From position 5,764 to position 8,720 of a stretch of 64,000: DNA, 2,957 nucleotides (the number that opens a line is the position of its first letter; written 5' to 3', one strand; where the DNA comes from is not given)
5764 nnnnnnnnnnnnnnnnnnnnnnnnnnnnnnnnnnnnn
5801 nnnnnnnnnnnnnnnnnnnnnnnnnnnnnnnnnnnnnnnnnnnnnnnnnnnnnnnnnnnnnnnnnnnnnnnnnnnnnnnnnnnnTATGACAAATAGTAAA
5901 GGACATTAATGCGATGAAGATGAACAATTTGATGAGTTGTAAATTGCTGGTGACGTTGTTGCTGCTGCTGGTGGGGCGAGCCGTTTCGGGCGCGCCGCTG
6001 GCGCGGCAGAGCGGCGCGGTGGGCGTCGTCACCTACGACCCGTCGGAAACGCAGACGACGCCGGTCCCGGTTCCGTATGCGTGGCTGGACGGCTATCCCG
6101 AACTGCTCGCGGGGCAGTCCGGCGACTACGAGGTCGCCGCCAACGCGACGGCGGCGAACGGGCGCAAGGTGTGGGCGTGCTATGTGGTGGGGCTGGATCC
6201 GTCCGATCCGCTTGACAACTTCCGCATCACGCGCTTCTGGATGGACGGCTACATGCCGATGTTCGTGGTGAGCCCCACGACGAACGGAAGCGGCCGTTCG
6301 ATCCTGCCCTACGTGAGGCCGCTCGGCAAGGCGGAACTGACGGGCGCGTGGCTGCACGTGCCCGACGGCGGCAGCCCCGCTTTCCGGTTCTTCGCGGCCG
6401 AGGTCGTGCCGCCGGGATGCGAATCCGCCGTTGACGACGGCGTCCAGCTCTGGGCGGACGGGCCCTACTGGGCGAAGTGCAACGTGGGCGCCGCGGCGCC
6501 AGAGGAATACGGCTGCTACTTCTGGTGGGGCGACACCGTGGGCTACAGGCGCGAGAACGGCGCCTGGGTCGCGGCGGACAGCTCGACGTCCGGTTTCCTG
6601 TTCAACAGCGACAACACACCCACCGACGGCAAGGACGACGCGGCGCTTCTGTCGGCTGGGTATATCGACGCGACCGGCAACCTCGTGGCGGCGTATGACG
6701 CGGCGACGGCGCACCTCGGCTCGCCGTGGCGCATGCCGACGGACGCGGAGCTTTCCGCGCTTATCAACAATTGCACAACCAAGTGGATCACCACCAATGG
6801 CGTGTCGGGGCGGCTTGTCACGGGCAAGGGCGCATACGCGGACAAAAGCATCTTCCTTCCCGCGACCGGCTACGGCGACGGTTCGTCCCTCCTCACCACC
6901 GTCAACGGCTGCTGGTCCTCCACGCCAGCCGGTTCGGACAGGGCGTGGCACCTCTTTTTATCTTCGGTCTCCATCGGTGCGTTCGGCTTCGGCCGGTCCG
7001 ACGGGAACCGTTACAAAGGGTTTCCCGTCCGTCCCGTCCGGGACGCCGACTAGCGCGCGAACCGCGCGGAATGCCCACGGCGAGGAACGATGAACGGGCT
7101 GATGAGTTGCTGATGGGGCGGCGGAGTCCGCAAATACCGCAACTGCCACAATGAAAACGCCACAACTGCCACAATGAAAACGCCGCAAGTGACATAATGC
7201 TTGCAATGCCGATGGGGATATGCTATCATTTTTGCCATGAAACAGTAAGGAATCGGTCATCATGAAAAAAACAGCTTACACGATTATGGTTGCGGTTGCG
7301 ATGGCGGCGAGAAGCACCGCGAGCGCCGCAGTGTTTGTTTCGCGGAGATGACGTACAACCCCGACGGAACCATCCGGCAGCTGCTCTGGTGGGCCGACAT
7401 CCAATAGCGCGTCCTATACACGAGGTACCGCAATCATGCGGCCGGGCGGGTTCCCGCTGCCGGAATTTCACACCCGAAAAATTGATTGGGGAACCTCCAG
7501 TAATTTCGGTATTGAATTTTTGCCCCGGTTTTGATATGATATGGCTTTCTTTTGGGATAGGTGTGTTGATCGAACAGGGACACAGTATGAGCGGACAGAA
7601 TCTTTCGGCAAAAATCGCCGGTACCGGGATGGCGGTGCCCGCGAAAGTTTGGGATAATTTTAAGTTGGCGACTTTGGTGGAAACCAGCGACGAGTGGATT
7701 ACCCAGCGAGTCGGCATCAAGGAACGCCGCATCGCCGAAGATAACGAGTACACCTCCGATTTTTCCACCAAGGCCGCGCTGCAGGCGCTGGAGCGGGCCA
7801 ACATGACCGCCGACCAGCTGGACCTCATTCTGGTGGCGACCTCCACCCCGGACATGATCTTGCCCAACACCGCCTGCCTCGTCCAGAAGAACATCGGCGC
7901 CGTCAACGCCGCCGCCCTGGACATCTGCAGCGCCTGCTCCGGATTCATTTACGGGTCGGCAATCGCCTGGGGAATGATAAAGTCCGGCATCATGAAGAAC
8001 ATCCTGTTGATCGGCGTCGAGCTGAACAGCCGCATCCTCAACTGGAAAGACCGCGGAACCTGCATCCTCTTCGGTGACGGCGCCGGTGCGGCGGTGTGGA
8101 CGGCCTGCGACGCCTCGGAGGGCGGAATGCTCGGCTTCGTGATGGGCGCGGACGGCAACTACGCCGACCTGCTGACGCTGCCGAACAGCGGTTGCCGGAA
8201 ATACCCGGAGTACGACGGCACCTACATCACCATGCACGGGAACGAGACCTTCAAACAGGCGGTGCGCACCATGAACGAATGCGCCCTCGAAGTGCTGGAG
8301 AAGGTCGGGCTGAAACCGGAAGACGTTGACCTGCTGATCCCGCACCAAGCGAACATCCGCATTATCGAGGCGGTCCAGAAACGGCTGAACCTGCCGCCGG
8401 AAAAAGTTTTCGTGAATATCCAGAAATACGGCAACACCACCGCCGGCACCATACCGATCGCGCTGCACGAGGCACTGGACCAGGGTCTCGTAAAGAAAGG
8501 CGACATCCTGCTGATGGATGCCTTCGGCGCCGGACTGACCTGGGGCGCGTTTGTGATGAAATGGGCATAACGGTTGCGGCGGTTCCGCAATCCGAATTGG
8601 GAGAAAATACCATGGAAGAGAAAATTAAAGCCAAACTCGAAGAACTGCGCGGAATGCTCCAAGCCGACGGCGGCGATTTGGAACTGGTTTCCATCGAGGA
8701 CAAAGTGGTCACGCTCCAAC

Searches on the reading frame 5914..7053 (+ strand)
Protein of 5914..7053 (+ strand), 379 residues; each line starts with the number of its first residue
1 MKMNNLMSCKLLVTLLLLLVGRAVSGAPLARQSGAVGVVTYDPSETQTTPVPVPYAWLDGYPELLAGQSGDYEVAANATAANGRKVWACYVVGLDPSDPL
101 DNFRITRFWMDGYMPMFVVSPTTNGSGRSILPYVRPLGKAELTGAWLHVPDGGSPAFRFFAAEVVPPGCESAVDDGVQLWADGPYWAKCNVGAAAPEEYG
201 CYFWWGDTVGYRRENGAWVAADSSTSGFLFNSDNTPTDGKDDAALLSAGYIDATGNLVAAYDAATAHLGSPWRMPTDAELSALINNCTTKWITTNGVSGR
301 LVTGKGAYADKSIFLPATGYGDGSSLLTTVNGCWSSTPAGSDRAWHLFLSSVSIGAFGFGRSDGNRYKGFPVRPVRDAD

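Call 72: search_protein_families(library=pfam, proteins=[window:5914-7053:+], max_evalue=0.0001)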
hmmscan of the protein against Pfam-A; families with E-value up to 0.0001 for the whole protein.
window:5914-7053:+ (379 aa): 1 family
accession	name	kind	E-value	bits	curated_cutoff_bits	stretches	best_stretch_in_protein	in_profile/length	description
PF07603.17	Lcl_C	-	9.5e-06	26.3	34.9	1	256-376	29-117/117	Lcl C-terminal domain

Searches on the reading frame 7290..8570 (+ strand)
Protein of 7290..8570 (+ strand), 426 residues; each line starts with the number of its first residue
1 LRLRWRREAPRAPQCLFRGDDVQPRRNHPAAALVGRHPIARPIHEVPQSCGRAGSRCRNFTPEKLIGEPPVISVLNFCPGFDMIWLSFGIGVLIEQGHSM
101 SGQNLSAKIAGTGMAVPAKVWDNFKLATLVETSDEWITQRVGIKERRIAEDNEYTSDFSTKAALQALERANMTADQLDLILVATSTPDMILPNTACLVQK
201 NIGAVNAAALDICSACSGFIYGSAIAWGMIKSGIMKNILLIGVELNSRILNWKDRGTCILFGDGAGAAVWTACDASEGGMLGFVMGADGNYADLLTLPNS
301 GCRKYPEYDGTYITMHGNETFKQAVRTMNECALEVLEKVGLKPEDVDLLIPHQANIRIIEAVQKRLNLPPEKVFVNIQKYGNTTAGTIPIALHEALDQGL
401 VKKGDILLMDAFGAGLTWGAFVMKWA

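Call 72: search_protein_families(library=pfam, proteins=[window:7290-8570:+], max_evalue=0.0001)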
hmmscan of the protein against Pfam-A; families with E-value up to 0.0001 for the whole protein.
window:7290-8570:+ (426 aa): 2 families
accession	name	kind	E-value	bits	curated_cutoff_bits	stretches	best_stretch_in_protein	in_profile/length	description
PF08541.16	ACP_syn_III_C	-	2.7e-38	130.4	26.6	1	336-425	1-90/90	3-Oxoacyl-[acyl-carrier-protein (ACP)] synthase III C terminal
PF08545.16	ACP_syn_III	-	2.2e-24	85.6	24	1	210-289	1-80/80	3-Oxoacyl-[acyl-carrier-protein (ACP)] synthase III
